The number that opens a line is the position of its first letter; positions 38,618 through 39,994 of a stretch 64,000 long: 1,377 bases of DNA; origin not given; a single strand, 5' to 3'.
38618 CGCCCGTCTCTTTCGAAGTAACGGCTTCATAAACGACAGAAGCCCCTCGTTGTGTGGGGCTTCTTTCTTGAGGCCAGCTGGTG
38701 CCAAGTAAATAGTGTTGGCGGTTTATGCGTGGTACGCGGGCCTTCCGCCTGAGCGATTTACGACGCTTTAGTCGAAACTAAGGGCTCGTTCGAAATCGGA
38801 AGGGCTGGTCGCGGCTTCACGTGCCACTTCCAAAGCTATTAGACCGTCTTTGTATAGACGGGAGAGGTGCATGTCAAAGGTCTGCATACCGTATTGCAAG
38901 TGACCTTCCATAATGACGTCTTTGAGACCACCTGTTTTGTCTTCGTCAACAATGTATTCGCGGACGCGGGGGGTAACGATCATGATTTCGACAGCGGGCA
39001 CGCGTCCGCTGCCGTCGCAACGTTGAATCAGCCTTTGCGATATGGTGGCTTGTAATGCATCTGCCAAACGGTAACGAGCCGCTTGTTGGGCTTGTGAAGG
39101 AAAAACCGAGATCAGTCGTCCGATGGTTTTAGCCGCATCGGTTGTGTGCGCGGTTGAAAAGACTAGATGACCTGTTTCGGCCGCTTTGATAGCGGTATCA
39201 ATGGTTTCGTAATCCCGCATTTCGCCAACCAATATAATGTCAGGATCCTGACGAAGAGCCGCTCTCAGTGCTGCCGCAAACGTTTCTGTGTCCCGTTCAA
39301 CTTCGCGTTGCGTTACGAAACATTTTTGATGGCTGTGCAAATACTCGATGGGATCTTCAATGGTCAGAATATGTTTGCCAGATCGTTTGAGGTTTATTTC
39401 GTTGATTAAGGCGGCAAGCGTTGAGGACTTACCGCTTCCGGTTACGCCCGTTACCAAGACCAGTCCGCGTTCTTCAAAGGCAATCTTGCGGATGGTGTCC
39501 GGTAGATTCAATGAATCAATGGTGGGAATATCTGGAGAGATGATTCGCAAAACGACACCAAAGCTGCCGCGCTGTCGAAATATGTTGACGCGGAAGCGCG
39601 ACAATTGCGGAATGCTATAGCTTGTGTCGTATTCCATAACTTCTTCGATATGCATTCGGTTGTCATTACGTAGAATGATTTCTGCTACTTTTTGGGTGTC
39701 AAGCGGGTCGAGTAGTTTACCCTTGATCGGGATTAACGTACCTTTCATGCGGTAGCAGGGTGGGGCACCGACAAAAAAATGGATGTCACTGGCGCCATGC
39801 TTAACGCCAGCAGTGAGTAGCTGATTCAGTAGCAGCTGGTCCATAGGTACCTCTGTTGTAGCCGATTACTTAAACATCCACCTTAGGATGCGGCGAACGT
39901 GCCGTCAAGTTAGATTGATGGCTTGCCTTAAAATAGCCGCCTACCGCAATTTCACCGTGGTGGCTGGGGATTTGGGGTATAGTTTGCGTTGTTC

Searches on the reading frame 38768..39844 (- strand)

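Call 13: search_protein_families(library=pfam, proteins=[window:38768-39844:-], max_evalue=0.001)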
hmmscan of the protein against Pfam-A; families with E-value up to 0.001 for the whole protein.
window:38768-39844:- (358 aa): 5 families
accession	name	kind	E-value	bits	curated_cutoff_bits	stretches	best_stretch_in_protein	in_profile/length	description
PF00437.27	T2SSE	-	5.5e-48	163.9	24.9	1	5-279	11-284/370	Type II/IV secretion system protein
PF13191.12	AAA_16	-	0.00014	22.9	32.6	1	126-219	24-124/167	AAA ATPase domain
PF25199.1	nSTAND_NTPase5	-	0.00033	20.9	34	1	120-186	35-109/145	Novel STAND NTPase 5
PF01935.23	DUF87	-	0.00049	20.7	23.2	0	130-160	27-56/220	Helicase HerA, central domain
PF13555.12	AAA_29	-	0.00069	19.7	27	0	119-147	15-43/61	P-loop containing region of AAA domain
